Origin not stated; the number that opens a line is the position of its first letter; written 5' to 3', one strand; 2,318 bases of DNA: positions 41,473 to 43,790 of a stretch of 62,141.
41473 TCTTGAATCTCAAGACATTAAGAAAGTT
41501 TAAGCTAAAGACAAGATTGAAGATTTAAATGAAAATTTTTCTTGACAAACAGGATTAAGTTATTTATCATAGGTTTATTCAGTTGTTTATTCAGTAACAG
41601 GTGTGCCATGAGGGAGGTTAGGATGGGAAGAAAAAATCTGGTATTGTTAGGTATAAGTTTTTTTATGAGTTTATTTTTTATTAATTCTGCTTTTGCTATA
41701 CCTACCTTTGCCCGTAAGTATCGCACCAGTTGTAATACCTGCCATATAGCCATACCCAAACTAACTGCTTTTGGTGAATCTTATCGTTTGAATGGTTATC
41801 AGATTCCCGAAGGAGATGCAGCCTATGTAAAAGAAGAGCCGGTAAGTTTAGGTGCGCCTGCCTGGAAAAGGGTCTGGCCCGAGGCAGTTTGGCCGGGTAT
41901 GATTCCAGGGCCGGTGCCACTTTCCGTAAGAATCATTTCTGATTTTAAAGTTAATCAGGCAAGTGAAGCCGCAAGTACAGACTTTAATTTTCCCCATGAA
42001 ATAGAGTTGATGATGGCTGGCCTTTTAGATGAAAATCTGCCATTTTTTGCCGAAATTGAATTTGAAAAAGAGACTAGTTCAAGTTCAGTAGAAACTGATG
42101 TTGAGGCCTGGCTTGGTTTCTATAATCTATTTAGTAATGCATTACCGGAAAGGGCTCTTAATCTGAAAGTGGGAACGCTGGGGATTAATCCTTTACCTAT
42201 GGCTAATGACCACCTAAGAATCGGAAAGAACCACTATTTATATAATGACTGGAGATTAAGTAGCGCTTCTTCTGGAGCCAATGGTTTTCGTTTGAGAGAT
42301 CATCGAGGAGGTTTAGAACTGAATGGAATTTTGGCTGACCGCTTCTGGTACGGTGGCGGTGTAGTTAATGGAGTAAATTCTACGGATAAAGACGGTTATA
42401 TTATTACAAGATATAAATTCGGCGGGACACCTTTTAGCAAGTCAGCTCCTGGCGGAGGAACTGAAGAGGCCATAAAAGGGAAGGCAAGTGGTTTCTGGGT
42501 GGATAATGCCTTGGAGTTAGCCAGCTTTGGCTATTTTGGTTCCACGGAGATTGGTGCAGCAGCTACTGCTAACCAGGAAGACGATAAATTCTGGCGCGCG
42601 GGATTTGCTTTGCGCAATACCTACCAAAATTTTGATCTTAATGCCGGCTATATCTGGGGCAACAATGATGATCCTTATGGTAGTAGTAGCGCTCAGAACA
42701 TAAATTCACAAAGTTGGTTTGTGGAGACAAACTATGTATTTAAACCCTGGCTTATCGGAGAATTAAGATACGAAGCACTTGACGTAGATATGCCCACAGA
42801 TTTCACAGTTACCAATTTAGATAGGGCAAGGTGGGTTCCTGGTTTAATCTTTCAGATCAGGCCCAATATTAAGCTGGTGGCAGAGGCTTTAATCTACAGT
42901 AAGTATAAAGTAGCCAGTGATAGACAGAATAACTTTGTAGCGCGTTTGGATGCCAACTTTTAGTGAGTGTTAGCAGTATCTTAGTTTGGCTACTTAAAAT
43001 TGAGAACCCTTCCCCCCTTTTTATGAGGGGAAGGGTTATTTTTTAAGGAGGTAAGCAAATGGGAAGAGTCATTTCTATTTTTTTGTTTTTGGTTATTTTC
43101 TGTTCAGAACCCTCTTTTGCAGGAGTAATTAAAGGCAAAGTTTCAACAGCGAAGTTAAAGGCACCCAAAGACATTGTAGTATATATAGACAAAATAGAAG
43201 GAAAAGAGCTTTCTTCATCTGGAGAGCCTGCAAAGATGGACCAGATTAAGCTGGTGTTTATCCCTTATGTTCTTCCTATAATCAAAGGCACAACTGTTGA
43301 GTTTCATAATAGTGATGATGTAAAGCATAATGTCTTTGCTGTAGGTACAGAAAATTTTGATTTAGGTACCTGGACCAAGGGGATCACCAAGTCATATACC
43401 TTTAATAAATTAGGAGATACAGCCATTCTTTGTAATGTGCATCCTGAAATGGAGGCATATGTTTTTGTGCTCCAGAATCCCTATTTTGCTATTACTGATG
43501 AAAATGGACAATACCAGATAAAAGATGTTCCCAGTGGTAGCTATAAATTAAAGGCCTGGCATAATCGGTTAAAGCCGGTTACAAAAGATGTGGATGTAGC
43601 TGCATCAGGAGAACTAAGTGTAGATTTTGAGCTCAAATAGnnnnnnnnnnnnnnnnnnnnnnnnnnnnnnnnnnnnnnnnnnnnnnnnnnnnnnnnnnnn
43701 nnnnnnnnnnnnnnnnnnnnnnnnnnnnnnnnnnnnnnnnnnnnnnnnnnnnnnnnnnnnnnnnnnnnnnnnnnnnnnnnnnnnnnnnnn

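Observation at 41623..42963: Candidate Cyc2-like fused monoheme cytochrome-porin on its own promoter and terminator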

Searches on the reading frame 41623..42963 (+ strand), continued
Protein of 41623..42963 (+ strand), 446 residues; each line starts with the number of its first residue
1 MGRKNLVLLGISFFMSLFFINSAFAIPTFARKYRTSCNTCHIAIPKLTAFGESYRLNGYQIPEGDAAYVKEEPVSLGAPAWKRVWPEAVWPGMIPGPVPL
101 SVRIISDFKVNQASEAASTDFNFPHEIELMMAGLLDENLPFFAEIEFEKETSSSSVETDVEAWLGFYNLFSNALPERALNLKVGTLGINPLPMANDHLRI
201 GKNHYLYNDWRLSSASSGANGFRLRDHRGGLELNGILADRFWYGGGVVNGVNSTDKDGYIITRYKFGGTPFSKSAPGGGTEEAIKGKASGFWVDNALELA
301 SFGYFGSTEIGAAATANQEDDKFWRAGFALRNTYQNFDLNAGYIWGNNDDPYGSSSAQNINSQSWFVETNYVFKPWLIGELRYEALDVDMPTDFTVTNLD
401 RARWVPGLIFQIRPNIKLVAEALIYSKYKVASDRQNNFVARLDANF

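Call 45: find_encoding_contigs(protein=P0093, flank=8000, max_places=1)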
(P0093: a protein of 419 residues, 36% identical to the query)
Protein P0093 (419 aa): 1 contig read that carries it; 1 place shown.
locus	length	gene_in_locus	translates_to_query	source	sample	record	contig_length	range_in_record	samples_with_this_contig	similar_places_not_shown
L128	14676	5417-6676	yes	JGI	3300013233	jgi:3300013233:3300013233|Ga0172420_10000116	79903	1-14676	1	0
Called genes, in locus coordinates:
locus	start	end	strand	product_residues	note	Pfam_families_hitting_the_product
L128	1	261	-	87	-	?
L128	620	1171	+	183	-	PF02245:Pur_DNA_glyco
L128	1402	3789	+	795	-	PF02743:dCache_1, PF21623:HK_sensor_dom_bact, PF00672:HAMP, PF00989:PAS (weak), PF08448:PAS_4, PF13426:PAS_9, PF00512:HisKA, PF02518:HATPase_c, +1 more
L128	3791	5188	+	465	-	PF00072:Response_reg, PF00158:Sigma54_activat, PF14532:Sigma54_activ_2, PF07724:AAA_2 (faint), PF07728:AAA_5 (weak), PF25601:AAA_lid_14, PF02954:HTH_8 (faint)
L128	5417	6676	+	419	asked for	-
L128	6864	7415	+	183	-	PF14686:fn3_3 (weak), PF09430:EMC7_beta-sandw (weak), PF13620:CarboxypepD_reg (weak)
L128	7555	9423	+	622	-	PF14691:Fer4_20, PF00070:Pyr_redox (faint), PF01266:DAO (weak), PF07992:Pyr_redox_2, PF12831:FAD_oxidored (weak), PF13738:Pyr_redox_3 (faint), PF13450:NAD_binding_8, PF12838:Fer4_7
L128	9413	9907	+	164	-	PF00355:Rieske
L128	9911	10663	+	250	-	PF00033:Cytochrome_B, PF14358:DUF4405, PF13631:Cytochrom_B_N_2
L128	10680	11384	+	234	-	PF00032:Cytochrom_B_C (weak)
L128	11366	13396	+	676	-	PF13435:Cytochrome_C554 (faint), PF14522:Cytochrome_C7 (faint), PF02433:FixO (faint), PF00034:Cytochrom_C, PF13442:Cytochrome_CBB3 (weak), PF00034:Cytochrom_C, PF13442:Cytochrome_CBB3 (weak)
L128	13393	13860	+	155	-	PF00034:Cytochrom_C, PF13442:Cytochrome_CBB3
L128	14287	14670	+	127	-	-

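Call 46: find_encoding_contigs(protein=P0112, flank=8000, max_places=1)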
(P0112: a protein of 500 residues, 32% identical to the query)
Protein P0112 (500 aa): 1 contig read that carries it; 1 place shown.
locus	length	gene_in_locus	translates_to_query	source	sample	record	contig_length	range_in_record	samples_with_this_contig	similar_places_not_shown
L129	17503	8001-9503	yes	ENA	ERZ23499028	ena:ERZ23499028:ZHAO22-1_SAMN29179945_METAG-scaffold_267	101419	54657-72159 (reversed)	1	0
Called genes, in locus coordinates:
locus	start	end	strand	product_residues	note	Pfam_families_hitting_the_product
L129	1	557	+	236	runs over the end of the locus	PF02613:Nitrate_red_del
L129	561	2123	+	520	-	PF00034:Cytochrom_C, PF13442:Cytochrome_CBB3, PF00034:Cytochrom_C, PF13442:Cytochrome_CBB3, PF09459:EB_dh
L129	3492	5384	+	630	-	PF17203:sCache_3_2 (weak), PF00672:HAMP, PF00989:PAS (weak), PF08448:PAS_4, PF13426:PAS_9 (faint), PF00512:HisKA, PF02518:HATPase_c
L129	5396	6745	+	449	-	PF00072:Response_reg, PF00158:Sigma54_activat, PF14532:Sigma54_activ_2, PF07724:AAA_2 (weak), PF07728:AAA_5 (weak), PF25601:AAA_lid_14, PF02954:HTH_8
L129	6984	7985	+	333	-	-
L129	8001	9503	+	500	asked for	-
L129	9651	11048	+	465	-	-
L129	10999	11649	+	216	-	PF14686:fn3_3 (weak), PF13620:CarboxypepD_reg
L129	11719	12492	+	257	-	PF22904:NOMO1-like_2nd (faint), PF13715:CarbopepD_reg_2 (weak), PF09430:EMC7_beta-sandw (faint), PF13620:CarboxypepD_reg (weak), PF14686:fn3_3 (weak)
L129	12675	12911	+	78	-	-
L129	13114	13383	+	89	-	-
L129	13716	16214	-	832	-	PF03924:CHASE, PF00989:PAS, PF08448:PAS_4, PF13426:PAS_9 (weak), PF00990:GGDEF, PF01966:HD, PF13487:HD_5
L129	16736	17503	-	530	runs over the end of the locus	PF00034:Cytochrom_C, PF13442:Cytochrome_CBB3, PF00034:Cytochrom_C, PF13442:Cytochrome_CBB3, PF09459:EB_dh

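Call 47: find_encoding_contigs(protein=P0120, flank=8000, max_places=1)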
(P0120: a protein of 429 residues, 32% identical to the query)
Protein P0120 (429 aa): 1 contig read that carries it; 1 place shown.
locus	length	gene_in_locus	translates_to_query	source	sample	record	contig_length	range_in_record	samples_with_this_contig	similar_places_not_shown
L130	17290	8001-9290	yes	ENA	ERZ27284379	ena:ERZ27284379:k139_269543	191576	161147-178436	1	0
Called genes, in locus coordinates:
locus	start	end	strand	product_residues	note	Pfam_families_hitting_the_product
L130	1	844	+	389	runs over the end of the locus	PF00534:Glycos_transf_1, PF13692:Glyco_trans_1_4, PF13524:Glyco_trans_1_2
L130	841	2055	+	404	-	PF01551:Peptidase_M23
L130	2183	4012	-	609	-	PF13623:SurA_N_2, PF13624:SurA_N_3, PF13145:Rotamase_2, PF00639:Rotamase, PF13616:Rotamase_3, PF13145:Rotamase_2 (weak)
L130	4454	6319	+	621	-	PF08448:PAS_4, PF00512:HisKA, PF02518:HATPase_c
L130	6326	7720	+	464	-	PF00072:Response_reg, PF00158:Sigma54_activat, PF14532:Sigma54_activ_2, PF07728:AAA_5 (weak), PF25601:AAA_lid_14, PF02954:HTH_8 (weak)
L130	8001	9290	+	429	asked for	-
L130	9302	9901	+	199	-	PF13620:CarboxypepD_reg (faint), PF14686:fn3_3 (weak)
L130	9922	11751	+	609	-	PF14691:Fer4_20, PF00070:Pyr_redox (faint), PF01266:DAO, PF07992:Pyr_redox_2, PF13738:Pyr_redox_3 (faint), PF13450:NAD_binding_8, PF12838:Fer4_7 (weak), PF00037:Fer4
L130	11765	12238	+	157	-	PF00355:Rieske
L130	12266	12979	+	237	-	PF00033:Cytochrome_B, PF14358:DUF4405 (weak), PF13631:Cytochrom_B_N_2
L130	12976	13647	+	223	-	-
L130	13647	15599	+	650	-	PF14522:Cytochrome_C7 (faint), PF14537:Cytochrom_c3_2 (faint), PF13442:Cytochrome_CBB3 (faint), PF00034:Cytochrom_C (weak)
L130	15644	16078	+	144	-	PF13442:Cytochrome_CBB3, PF00034:Cytochrom_C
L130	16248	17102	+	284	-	PF01148:CTP_transf_1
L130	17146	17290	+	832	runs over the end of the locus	PF00672:HAMP, PF07228:SpoIIE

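Call 48: find_encoding_contigs(protein=P0115, flank=8000, max_places=1)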
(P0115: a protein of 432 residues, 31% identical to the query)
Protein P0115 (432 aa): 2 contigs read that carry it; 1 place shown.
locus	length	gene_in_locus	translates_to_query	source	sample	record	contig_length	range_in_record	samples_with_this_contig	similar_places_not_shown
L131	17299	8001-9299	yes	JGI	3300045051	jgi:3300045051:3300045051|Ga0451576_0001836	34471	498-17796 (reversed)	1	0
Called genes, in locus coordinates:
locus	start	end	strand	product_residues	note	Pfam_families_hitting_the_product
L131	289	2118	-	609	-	-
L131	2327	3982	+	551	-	PF00027:cNMP_binding, PF01590:GAF, PF13185:GAF_2, PF13492:GAF_3, PF00512:HisKA, PF02518:HATPase_c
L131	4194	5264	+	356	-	PF01075:Glyco_transf_9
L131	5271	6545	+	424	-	PF04413:Glycos_transf_N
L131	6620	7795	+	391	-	PF01969:Ni_insertion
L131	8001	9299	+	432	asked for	-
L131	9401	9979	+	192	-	PF22904:NOMO1-like_2nd (faint), PF13620:CarboxypepD_reg, PF14686:fn3_3 (weak)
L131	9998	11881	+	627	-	PF13187:Fer4_9 (faint), PF14691:Fer4_20, PF00070:Pyr_redox (faint), PF01266:DAO, PF07992:Pyr_redox_2, PF13450:NAD_binding_8, PF12838:Fer4_7, PF00037:Fer4 (weak), +1 more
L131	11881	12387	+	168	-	PF00355:Rieske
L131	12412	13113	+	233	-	PF00033:Cytochrome_B, PF14358:DUF4405, PF13631:Cytochrom_B_N_2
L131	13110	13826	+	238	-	-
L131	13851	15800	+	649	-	PF22113:Mtrc-MtrF_II-IV_dom (faint), PF13442:Cytochrome_CBB3 (faint), PF14522:Cytochrome_C7 (faint), PF14537:Cytochrom_c3_2 (faint), PF02433:FixO (faint), PF00034:Cytochrom_C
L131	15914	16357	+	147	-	PF00034:Cytochrom_C, PF13442:Cytochrome_CBB3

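Call 66: search_protein_representatives(alignment_id=A1)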
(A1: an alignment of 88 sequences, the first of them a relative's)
Query: 88 sequences, 425 profile positions. Proteins with E-value up to 0.001 (for the whole library): 4615; up to 1e-10: 2153; up to 1e-30: 595. The best 150 are listed.
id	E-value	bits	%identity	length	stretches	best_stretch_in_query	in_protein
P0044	2.5e-163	560.4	-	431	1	1-425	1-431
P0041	1.3e-156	538.3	-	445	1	1-425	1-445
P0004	1.3e-156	538.2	-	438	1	1-424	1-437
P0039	6.6e-156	535.9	-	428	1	6-425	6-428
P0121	1.1e-151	521.9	-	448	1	1-413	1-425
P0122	1.0e-146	505.6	-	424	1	1-425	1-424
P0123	7.1e-146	502.9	-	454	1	7-425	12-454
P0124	2.3e-145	501.2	-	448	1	7-425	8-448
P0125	8.1e-139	479.6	-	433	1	1-425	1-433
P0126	7.1e-137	473.2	-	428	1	6-425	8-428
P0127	4.9e-136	470.4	-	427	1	8-421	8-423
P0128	5.2e-136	470.4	-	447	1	2-423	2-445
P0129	1.5e-134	465.6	-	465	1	1-425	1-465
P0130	5.6e-134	463.7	-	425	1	8-425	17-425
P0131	8.3e-133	459.8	-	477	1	7-410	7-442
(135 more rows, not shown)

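Call 75: find_related_loci(query=A1, collection=metagenome_contigs, flank=7000)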
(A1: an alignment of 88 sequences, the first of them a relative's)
Query A1 (446 aa) in metagenome_contigs; peptide patterns used: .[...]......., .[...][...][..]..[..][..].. (x = any residue, [..] = any of these).
600 stretches matched a pattern (row limit reached: there are more); 530 encode a relative of the query (tblastn E <= 1e-3); the best 80 are kept; 80 distinct loci.
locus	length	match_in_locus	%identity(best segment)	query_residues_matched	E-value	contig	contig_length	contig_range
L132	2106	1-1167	100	58-446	0e+0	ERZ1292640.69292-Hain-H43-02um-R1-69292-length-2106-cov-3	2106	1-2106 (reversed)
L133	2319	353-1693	42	22-446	6e-110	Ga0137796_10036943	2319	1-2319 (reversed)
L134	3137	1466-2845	40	10-446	1e-100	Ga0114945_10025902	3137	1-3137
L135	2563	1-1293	40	31-435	1e-100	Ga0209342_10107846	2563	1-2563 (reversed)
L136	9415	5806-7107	37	3-446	2e-90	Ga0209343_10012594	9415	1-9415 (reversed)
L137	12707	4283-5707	36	1-439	2e-84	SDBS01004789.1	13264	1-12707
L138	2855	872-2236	36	11-427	2e-81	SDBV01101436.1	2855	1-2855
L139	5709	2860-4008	40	23-424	3e-80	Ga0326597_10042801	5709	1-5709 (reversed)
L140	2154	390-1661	37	4-442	9e-82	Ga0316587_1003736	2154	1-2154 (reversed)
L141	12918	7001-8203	39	6-424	5e-78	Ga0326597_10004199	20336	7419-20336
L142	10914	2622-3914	34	3-446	6e-77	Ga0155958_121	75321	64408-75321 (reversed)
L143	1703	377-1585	38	11-423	2e-80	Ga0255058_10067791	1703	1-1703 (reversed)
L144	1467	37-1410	34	8-435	5e-81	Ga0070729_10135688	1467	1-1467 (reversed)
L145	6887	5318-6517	36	15-426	1e-74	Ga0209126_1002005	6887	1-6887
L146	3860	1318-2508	36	19-426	7e-73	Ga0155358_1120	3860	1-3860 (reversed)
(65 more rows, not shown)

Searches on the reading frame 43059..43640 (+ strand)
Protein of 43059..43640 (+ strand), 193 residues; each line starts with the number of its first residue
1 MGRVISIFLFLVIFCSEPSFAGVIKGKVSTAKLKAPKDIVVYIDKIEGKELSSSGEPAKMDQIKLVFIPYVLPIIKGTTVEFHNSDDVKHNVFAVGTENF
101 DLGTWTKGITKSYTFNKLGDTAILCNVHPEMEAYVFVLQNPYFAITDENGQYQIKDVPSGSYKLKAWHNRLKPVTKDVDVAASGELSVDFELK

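Call 3: search_protein_families(library=pfam, proteins=[window:43059-43640:+], max_evalue=0.01)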
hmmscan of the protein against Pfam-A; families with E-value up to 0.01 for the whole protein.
window:43059-43640:+ (193 aa): 5 families
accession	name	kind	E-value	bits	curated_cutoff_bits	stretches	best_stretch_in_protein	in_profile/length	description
PF13620.12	CarboxypepD_reg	-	3.3e-09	37.4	32.3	1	135-193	19-82/82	Carboxypeptidase regulatory-like domain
PF13715.12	CarbopepD_reg_2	-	1.5e-06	28.6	32.2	1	133-193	17-77/88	CarboxypepD_reg-like domain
PF14686.12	fn3_3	-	8.7e-06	25.9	24.4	1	142-184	27-71/75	Polysaccharide lyase family 4, domain II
PF09430.16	EMC7_beta-sandw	-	0.001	19.7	26.6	1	138-184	17-63/122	ER membrane protein complex subunit 7, beta-sandwich domain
PF00127.26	Copper-bind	-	0.0016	19.2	21.2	0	59-133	6-94/99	Copper binding proteins, plastocyanin/azurin family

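Call 4: search_protein_families(library=ncbifam, proteins=[window:43059-43640:+], max_evalue=0.01)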
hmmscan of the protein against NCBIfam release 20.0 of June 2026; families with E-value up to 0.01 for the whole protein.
window:43059-43640:+ (193 aa): 2 families
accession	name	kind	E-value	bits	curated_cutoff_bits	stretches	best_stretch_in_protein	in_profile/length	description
NF052345.1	S_layer_anammox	exception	0.0034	14.8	1400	1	132-192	1330-1391/1596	Kustd1514 family S-layer glycoprotein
TIGR02656.1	cyanin_plasto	equivalog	0.009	16.4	87.85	0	61-93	8-40/99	plastocyanin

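Call 64: search_solved_structures(query=window:43059-43640:+, max_evalue=1)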
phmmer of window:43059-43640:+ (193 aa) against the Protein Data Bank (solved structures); distinct sequences matched with E-value up to 1: 266 (the best 60 are shown).
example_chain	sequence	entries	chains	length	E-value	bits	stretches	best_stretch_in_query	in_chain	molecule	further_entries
9cck_A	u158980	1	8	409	9.6e-06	28.5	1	63-135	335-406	Copper-containing nitrite reductase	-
9vus_A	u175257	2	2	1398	0.0024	20.6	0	116-171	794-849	Soluble cytochrome b562,2-oxoglutarate receptor 1,Soluble cytochrome b562,2-oxoglutarate r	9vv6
8jbg_B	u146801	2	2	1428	0.0029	20.4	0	116-171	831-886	Neuromedin-K receptor (NK3R-pFastbac1) | NK3R-pFastbac1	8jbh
4wi0_B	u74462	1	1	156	0.0041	19.9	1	139-188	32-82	Cellulosomal scaffoldin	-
4u3s_B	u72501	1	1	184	0.0043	19.8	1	137-188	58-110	Cellulosomal scaffoldin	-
1id2_A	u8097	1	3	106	0.016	18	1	65-137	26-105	AMICYANIN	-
3c75_A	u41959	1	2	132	0.025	17.3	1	57-137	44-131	Amicyanin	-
6hbe_A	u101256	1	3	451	0.032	17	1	57-138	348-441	Copper-containing nitrite reductase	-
1ziu_A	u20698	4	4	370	0.14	14.9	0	116-175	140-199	Maltose-binding periplasmic protein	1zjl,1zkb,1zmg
1lax_A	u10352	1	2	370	0.15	14.7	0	116-175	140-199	MALTOSE-BINDING PROTEIN MUTANT MALE31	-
8etb_A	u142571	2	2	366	0.16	14.7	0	116-175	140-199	Zinc Sensor protein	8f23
1ytv_A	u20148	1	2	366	0.16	14.7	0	116-175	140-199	Maltose-binding periplasmic protein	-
5gs2_A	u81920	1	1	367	0.16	14.7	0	116-175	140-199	Maltose-binding periplasmic protein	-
5cbn_B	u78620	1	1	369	0.16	14.7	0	116-175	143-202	Maltose-binding periplasmic protein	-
9pgn_A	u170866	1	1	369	0.16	14.6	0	116-175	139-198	Maltose/maltodextrin ABC transporter substrate-binding protein MalE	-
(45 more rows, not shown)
